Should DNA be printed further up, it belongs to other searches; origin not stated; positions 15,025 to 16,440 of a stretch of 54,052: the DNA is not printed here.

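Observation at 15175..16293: Solitary Cmr1-family RAMP protein with no CRISPR-Cas context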

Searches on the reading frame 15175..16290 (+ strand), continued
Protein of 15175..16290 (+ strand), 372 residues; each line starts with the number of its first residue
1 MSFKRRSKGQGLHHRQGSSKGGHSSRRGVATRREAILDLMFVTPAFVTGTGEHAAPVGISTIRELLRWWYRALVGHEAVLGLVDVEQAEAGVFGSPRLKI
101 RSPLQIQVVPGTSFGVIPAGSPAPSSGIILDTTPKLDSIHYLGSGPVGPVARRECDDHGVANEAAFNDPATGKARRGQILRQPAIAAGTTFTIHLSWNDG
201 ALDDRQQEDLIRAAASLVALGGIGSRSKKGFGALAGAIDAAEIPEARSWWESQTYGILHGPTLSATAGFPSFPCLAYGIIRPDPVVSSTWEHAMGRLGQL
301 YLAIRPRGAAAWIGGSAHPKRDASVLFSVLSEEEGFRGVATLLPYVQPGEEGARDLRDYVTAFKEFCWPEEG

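Call 39: find_encoding_contigs(protein=P0164, flank=10000, max_places=2)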
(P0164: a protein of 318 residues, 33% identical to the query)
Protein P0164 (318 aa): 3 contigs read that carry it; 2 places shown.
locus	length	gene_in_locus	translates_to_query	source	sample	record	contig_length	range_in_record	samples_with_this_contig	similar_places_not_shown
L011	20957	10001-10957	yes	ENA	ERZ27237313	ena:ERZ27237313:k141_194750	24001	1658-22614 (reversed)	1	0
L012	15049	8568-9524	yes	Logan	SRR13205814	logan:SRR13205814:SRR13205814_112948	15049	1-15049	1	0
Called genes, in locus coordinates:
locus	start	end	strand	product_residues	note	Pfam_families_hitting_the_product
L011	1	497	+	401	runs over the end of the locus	PF27225:AF_1859_N, PF10040:CRISPR_Cas6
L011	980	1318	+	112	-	PF20586:DUF6788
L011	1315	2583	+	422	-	PF01609:DDE_Tnp_1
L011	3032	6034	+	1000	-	PF12469:Cmr2_N, PF22335:Cas10-Cmr2_palm2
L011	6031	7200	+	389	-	PF09700:Cas_Cmr3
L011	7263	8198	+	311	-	PF03787:RAMPs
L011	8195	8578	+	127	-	PF09701:Cas_Cmr5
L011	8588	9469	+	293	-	PF03787:RAMPs (weak)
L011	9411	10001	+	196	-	-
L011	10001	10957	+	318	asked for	PF03787:RAMPs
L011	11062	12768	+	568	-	-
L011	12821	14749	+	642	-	PF13428:TPR_14 (faint), PF22548:AEP-TOTE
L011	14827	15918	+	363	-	PF01867:Cas_Cas1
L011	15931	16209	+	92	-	PF09827:CRISPR_Cas2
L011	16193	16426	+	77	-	-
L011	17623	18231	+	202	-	PF00665:rve, PF13683:rve_3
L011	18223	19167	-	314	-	-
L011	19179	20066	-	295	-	-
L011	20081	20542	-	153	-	-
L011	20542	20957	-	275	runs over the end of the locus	-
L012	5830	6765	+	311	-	PF03787:RAMPs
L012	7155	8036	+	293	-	PF03787:RAMPs (weak)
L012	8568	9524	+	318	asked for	PF03787:RAMPs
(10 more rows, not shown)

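Call 40: find_related_loci(query=A2, collection=metagenome_contigs, flank=10000)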
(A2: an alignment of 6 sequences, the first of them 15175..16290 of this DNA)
Query A2 (372 aa) in metagenome_contigs; peptide patterns used: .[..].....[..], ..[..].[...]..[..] (x = any residue, [..] = any of these).
304 stretches matched a pattern; 1 encode a relative of the query (tblastn E <= 1e-3); 1 distinct loci.
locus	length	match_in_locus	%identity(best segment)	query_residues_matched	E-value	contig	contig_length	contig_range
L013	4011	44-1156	67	1-372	6e-172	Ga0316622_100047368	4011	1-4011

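Call 41: find_encoding_contigs(protein=P0006, flank=10000, max_places=3)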
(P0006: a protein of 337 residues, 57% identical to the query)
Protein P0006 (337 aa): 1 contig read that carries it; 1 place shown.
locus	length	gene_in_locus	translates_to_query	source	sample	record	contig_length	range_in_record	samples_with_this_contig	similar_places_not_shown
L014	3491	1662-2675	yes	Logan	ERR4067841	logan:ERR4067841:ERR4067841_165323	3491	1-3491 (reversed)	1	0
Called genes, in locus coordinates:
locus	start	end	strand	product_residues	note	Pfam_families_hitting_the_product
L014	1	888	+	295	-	?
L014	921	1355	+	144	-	-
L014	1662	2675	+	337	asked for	PF03787:RAMPs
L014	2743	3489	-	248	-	?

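Call 42: find_encoding_contigs(protein=P0004, flank=10000, max_places=3)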
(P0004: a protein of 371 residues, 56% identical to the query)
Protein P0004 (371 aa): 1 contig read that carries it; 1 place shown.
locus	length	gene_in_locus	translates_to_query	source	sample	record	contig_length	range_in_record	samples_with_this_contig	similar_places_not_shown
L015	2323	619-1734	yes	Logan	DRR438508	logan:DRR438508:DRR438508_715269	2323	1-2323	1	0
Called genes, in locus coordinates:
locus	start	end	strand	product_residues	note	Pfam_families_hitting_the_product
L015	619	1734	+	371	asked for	PF03787:RAMPs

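Call 43: find_encoding_contigs(protein=P0003, flank=10000, max_places=3)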
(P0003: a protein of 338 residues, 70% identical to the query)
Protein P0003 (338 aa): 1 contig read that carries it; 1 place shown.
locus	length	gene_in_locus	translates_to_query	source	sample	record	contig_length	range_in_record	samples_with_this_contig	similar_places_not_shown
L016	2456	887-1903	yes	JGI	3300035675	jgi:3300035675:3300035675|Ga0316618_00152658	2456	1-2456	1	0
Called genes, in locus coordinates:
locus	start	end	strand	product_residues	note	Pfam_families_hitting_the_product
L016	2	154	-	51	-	?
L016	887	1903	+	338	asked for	PF03787:RAMPs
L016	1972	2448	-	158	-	-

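Call 59: find_homologous_proteins(query=A4, max_evalue=1e-25)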
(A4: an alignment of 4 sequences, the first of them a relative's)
Query A4 (4 sequences) (323 aa, profile of the alignment): 4198 proteins with E <= 1e-25 among 8000 candidates; the best 120 are listed.
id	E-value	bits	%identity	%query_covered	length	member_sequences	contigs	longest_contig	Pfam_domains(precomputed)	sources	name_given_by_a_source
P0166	3.6e-158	544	100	100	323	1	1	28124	PF03787.21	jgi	jgi:CRISPR-associated protein Cmr4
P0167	3.3e-154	531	51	95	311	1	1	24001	PF03787.21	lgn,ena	-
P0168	6.0e-147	507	53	95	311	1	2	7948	PF03787.21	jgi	jgi:CRISPR-associated protein Cmr4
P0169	1.2e-144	500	52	95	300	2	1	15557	PF03787.21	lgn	-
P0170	6.7e-132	458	51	96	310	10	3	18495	PF03787.21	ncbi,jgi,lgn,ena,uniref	ncbi:MAG: type III-B CRISPR module RAMP protein Cmr4 [Acidobacteriota bacterium]|uniref:Type III-B C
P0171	1.6e-131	457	59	96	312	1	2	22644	PF03787.21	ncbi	-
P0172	3.8e-131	455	57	96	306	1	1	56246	PF03787.21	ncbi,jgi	-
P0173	4.8e-131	455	60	96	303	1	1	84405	PF03787.21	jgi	-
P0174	3.0e-130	452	57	97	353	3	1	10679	PF03787.21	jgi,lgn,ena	-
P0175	3.7e-130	452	60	96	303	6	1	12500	PF03787.21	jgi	-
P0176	4.0e-130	452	49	95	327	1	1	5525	PF03787.21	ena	-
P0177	6.6e-130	451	50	95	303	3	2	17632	PF03787.21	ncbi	-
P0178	9.7e-130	451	50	95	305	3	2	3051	PF03787.21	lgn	-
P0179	1.4e-129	450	60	96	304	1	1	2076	PF03787.21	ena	-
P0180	1.6e-129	450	49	95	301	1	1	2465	PF03787.21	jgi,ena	-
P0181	5.0e-129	448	53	95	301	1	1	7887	PF03787.21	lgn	-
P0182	7.3e-129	448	57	96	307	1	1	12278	PF03787.21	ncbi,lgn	-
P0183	1.4e-128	447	56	95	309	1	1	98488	PF03787.21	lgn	-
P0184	1.5e-128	447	59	96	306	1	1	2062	PF03787.21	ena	-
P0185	1.7e-128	447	58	96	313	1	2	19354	PF03787.21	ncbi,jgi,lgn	-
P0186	3.4e-128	446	58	96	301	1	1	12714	PF03787.21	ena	-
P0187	7.2e-128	445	56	96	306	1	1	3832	PF03787.21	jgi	-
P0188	2.7e-127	443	57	96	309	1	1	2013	PF03787.21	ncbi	-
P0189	3.2e-127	442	56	96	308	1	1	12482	PF03787.21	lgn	-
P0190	8.0e-127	441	49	96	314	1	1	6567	PF03787.21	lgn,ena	-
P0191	9.9e-127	441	51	95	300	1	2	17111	PF03787.21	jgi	jgi:CRISPR-associated protein Cmr4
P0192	2.0e-126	440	56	96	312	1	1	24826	PF03787.21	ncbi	-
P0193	3.4e-126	439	58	97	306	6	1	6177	PF03787.21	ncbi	-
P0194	2.0e-125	437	53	95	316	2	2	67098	PF03787.21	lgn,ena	-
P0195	4.4e-125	435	56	96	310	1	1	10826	PF03787.21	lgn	-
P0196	4.7e-125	435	48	95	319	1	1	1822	PF03787.21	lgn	-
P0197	2.5e-124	433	55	96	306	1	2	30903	PF03787.21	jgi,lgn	-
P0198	3.1e-124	433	56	97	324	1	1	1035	PF03787.21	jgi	-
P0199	3.3e-124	433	56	96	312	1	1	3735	PF03787.21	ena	-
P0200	3.4e-124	433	53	95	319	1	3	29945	PF03787.21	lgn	-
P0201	4.9e-124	432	56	95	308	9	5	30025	PF03787.21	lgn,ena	-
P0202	5.4e-124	432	54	96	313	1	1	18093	PF03787.21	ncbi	-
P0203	7.7e-124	431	51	93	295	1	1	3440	PF03787.21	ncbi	-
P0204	1.7e-123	430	56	95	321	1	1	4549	PF03787.21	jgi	jgi:CRISPR-associated protein Cmr4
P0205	5.6e-123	429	51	96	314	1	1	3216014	PF03787.21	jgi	jgi:CRISPR-associated protein Cmr4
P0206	6.3e-123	428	54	97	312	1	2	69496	PF03787.21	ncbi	-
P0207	6.3e-123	428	57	97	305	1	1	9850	PF03787.21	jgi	jgi:CRISPR-associated protein Cmr4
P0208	7.9e-123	428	54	96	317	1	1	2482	PF03787.21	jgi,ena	-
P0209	9.2e-123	428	47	98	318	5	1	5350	PF03787.21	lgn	-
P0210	1.2e-122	428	56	94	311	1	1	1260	PF03787.21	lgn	-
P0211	1.9e-122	427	57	97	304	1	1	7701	PF03787.21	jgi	jgi:CRISPR-associated protein Cmr4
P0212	3.9e-122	426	53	96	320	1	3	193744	PF03787.21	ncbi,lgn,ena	-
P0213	3.9e-122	426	50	96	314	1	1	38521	PF03787.21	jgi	jgi:CRISPR-associated protein Cmr4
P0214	5.5e-122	425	57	96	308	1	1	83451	PF03787.21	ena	-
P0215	5.7e-122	425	51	96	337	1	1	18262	PF03787.21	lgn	-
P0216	6.0e-122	425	51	96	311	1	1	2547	PF03787.21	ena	-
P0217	6.0e-122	425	55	96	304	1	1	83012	PF03787.21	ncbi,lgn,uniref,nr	ncbi:CRISPR-associated protein, Cmr4 family [Thiothrix caldifontis]|uniref:CRISPR-associated protein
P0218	7.3e-122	425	51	96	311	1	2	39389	PF03787.21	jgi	jgi:CRISPR-associated protein Cmr4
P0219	9.1e-122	425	54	96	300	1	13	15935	PF03787.21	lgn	-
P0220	1.0e-121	424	58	97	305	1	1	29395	PF03787.21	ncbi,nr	ncbi:MAG: type III-B CRISPR module RAMP protein Cmr4 [Deltaproteobacteria bacterium]|nr:type III-B C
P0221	1.0e-121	424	55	96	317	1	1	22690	PF03787.21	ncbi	-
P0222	1.0e-121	424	55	96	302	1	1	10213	PF03787.21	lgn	-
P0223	1.1e-121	424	56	95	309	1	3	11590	PF03787.21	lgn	-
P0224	1.6e-121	424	57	96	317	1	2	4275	PF03787.21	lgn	-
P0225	2.0e-121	423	53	96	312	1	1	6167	PF03787.21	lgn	-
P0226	2.3e-121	423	56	96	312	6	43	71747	PF03787.21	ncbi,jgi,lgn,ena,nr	ncbi:MAG TPA: type III-B CRISPR module RAMP protein Cmr4 [Polyangiaceae bacterium]|jgi:CRISPR-associ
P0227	4.3e-121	422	53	96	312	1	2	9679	PF03787.21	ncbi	-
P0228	4.8e-121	422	57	96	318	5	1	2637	PF03787.21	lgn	-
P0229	5.2e-121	422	50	96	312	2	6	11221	PF03787.21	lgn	-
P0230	6.6e-121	422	55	96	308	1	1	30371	PF03787.21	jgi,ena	-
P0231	1.1e-120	421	52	95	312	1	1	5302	PF03787.21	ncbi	-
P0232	1.2e-120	421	53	96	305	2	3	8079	PF03787.21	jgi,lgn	-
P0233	1.2e-120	421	51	94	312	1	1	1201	PF03787.21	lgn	-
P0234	1.6e-120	420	53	96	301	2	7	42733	PF03787.21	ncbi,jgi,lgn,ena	-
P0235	2.2e-120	420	54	95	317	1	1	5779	PF03787.21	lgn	-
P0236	3.6e-120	419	51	96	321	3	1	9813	PF03787.21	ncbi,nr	ncbi:MAG: type III-B CRISPR module RAMP protein Cmr4 [Thermoanaerobaculum sp.]|nr:type III-B CRISPR 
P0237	3.7e-120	419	53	97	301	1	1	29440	PF03787.21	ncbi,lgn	-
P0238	3.7e-120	419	54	95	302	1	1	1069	PF03787.21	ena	-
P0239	5.1e-120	419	52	96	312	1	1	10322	PF03787.21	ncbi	-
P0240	5.9e-120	419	53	95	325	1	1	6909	PF03787.21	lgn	-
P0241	5.9e-120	419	54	98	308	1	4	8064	PF03787.21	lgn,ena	-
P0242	6.0e-120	419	51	96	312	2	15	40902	PF03787.21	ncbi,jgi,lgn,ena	ncbi:MAG: type III-B CRISPR module RAMP protein Cmr4 [Acidobacteriota bacterium]|jgi:CRISPR-associat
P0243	7.6e-120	418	54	95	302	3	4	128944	PF03787.21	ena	-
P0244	8.2e-120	418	54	95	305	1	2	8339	PF03787.21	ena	-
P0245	9.4e-120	418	49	94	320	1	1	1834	PF03787.21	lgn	-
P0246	1.0e-119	418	55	95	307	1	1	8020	PF03787.21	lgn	-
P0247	1.1e-119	418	53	95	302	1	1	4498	PF03787.21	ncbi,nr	ncbi:MAG: type III-B CRISPR module RAMP protein Cmr4 [Deltaproteobacteria bacterium]|nr:type III-B C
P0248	1.7e-119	417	52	96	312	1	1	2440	PF03787.21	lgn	-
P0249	2.2e-119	417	58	96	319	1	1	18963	PF03787.21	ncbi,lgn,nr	ncbi:MAG TPA: type III-B CRISPR module RAMP protein Cmr4 [Vicinamibacterales bacterium]|nr:type III-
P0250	2.4e-119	417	53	96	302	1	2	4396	PF03787.21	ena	-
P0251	2.6e-119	417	51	95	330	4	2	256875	PF03787.21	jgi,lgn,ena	jgi:CRISPR-associated protein Cmr4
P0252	2.6e-119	417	57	96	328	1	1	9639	PF03787.21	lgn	-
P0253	4.4e-119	416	54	96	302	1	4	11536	PF03787.21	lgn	-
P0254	5.7e-119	415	60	96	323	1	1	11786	PF03787.21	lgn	-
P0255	6.2e-119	415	55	96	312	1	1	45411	PF03787.21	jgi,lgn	jgi:CRISPR-associated protein Cmr4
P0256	6.2e-119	415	53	96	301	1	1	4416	PF03787.21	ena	-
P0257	6.4e-119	415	51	96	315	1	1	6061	PF03787.21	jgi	-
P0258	7.1e-119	415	57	95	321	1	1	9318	PF03787.21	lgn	-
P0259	8.8e-119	415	53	95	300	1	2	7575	PF03787.21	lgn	-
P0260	9.4e-119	415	55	96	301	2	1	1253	PF03787.21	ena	-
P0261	9.4e-119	415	53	95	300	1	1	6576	PF03787.21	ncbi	-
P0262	1.1e-118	415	52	95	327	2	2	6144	PF03787.21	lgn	-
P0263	1.2e-118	414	54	94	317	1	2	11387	PF03787.21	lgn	-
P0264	1.3e-118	414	53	96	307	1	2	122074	PF03787.21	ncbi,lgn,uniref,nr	ncbi:MAG: type III-B CRISPR module RAMP protein Cmr4 [Alphaproteobacteria bacterium]|uniref:Type III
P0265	1.7e-118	414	55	96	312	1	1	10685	PF03787.21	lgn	-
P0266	1.8e-118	414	53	97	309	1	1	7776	PF03787.21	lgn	-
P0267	2.0e-118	414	57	98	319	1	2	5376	PF03787.21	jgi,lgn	jgi:CRISPR-associated protein Cmr4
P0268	2.1e-118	414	60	92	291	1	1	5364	PF03787.21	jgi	jgi:CRISPR-associated protein Cmr4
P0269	2.5e-118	413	53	97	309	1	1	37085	PF03787.21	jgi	jgi:CRISPR-associated protein Cmr4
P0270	2.5e-118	413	55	97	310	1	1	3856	PF03787.21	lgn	-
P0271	4.5e-118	412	52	96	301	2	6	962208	PF03787.21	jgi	jgi:CRISPR-associated protein Cmr4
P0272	6.1e-118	412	51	94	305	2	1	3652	PF03787.21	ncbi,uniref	ncbi:type III-B CRISPR module RAMP protein Cmr4 [Thermogutta sp.]|uniref:type III-B CRISPR module RA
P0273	6.7e-118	412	52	96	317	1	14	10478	PF03787.21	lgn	-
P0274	8.4e-118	412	57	96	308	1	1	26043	PF03787.21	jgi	-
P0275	1.0e-117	411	55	95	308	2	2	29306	PF03787.21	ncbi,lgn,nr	ncbi:MAG: type III-B CRISPR module RAMP protein Cmr4 [Pseudomonadota bacterium]|nr:type III-B CRISPR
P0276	1.1e-117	411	56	95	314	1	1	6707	PF03787.21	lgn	-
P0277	1.2e-117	411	53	95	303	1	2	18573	PF03787.21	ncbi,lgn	ncbi:MAG: type III-B CRISPR module RAMP protein Cmr4 [Gammaproteobacteria bacterium]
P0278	1.3e-117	411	56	95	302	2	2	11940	PF03787.21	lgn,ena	-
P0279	1.6e-117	411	54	95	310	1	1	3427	PF03787.21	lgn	-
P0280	1.9e-117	410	54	95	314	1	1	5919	PF03787.21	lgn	-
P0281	2.0e-117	410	48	96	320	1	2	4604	PF03787.21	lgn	-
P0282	2.2e-117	410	52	96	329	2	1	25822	PF03787.21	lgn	-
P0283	2.4e-117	410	57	95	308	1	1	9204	PF03787.21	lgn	-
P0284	3.0e-117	410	52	96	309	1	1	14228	PF03787.21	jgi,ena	-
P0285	3.0e-117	410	54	95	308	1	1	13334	PF03787.21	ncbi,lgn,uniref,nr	ncbi:type III-B CRISPR module RAMP protein Cmr4 [Tepidimonas charontis]|uniref:CRISPR type III-B/RAM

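Call 67: find_encoding_contigs(protein=P0022, flank=10000, max_places=3)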
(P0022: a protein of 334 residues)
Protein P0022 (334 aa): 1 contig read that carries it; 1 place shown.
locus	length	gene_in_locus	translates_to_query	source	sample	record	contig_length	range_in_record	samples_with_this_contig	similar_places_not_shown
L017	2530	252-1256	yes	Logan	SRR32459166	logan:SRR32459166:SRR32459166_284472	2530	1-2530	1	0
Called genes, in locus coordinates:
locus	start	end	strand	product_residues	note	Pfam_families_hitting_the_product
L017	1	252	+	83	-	?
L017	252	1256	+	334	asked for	PF03787:RAMPs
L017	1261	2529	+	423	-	?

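Call 72: list_cluster_members(proteins=[P0001, P0005])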
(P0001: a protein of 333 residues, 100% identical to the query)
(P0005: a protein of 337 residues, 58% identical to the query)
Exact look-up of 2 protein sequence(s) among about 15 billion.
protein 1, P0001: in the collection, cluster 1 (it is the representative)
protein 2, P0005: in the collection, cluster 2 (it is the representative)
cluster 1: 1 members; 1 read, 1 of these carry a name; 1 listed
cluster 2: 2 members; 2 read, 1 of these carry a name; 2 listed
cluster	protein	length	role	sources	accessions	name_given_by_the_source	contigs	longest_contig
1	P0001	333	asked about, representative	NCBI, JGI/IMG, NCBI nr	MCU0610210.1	MAG: type III-B CRISPR module RAMP protein Cmr1 [Candidatus Eisenbacteria bacterium] | CRISPR type III-B/RAMP module RAMP protein Cmr1 | type III-B CRISPR module RAMP protein Cmr1 [Candidatus Eisenbacteria bacterium]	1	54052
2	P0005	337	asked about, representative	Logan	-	-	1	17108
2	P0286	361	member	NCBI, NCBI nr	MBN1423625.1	hypothetical protein JXA88_03625 [Candidatus Fermentibacteria bacterium] | hypothetical protein [Candidatus Fermentibacteria bacterium]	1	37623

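Call 81: fold_search(model_id=the predicted structure, library=viral)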
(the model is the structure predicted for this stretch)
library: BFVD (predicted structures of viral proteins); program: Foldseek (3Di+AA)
matches with E <= 10: 406; with E <= 0.001: 0
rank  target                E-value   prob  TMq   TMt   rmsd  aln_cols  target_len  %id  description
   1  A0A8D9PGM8            1.5e-03  0.84  0.24  0.30  18.0       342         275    8  Uncharacterized protein [Bacteriophage sp.]
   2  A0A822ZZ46            2.7e-02  0.33  0.20  0.28  24.0       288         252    9  (no name in the UniProt tables at hand)
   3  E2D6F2                1.1e-01  0.08  0.16  0.17  19.3       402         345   10  NS1 [Porcine hokovirus]
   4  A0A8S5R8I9            1.3e-01  0.23  0.22  0.33  11.8       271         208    9  Uncharacterized protein [virus sp. ctpeS3]
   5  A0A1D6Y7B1            1.4e-01  0.20  0.14  0.10  20.5       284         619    9  (no name in the UniProt tables at hand)
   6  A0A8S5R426            1.4e-01  0.12  0.16  0.28  18.4       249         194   10  Cas system-associated RAMP superfamily protein [Siphoviridae sp. ctcMb1]
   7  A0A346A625            2.0e-01  0.21  0.19  0.27  14.8       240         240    7  (no name in the UniProt tables at hand)
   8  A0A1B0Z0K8            2.2e-01  0.13  0.15  0.28  13.2       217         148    9  (no name in the UniProt tables at hand)
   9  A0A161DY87            2.5e-01  0.06  0.15  0.19  14.9       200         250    9  E4 ORF4 [Bat mastadenovirus WIV9]
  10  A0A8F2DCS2            2.5e-01  0.01  0.09  0.10  29.4       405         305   10  (no name in the UniProt tables at hand)
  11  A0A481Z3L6            3.4e-01  0.09  0.14  0.14  10.5       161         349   10  Uncharacterized protein [Pithovirus LCPAC103]
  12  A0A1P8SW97            3.6e-01  0.05  0.15  0.18  18.1       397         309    8  ORF17 [psittacine adenovirus 4]
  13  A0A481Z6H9            4.3e-01  0.08  0.15  0.10  12.3       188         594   15  Uncharacterized protein [Pithovirus LCPAC201]
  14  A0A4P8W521            5.4e-01  0.09  0.16  0.16  11.3       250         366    8  (no name in the UniProt tables at hand)
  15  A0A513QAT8            5.7e-01  0.01  0.10  0.11  27.0       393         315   11  VP4 (Fragment) [Porcine rotavirus H]
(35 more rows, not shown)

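Call 84: search_protein_families(library=pfam, proteins=[L004:2410-3363:+, L004:3379-6327:+, L004:6267-7490:+, L004:7330-8682:+, L004:8624-10567:+, L004:10525-12249:+, L004:12146-14092:+, L004:13803-15431:+], max_evalue=0.001)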
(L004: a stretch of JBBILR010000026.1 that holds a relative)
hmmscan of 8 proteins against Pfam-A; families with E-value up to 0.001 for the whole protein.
L004:2410-3363:+ (318 aa): 1 family
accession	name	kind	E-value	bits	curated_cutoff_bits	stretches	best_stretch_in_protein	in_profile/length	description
PF10040.14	CRISPR_Cas6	-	1.9e-10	41.7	25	1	173-295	1-89/89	CRISPR-associated endoribonuclease Cas6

L004:3379-6327:+ (983 aa): 2 families
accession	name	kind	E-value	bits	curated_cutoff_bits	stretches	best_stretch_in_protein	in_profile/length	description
PF12469.13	Cmr2_N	-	1.8e-25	89.6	25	1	214-332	1-105/111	CRISPR-associated protein Cmr2, N-terminal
PF22335.1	Cas10-Cmr2_palm2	-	5.4e-22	78.8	27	1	646-839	1-131/133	Cas10/Cmr2, second palm domain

L004:6267-7490:+ (408 aa): 1 family
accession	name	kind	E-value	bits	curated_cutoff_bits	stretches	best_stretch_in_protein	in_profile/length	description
PF09700.15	Cas_Cmr3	-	1.9e-56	192.6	21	1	26-406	2-367/367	CRISPR-associated protein (Cas_Cmr3)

L004:7330-8682:+ (451 aa): 0 families

L004:8624-10567:+ (648 aa): 1 family
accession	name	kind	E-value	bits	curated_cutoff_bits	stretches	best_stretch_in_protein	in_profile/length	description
PF03787.20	RAMPs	-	0.00061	20.8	22.1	0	413-510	68-188/189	RAMP superfamily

L004:10525-12249:+ (575 aa): 0 families

L004:12146-14092:+ (649 aa): 2 families
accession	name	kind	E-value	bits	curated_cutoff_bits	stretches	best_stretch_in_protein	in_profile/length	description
PF22548.2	AEP-TOTE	-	7.7e-36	124.3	27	1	192-408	3-227/230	TOTE conflict system, Archaeo-Eukaryotic Primase domain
PF14559.12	TPR_19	-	0.00069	20.3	25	1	83-140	10-66/68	Tetratricopeptide repeat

L004:13803-15431:+ (543 aa): 0 families
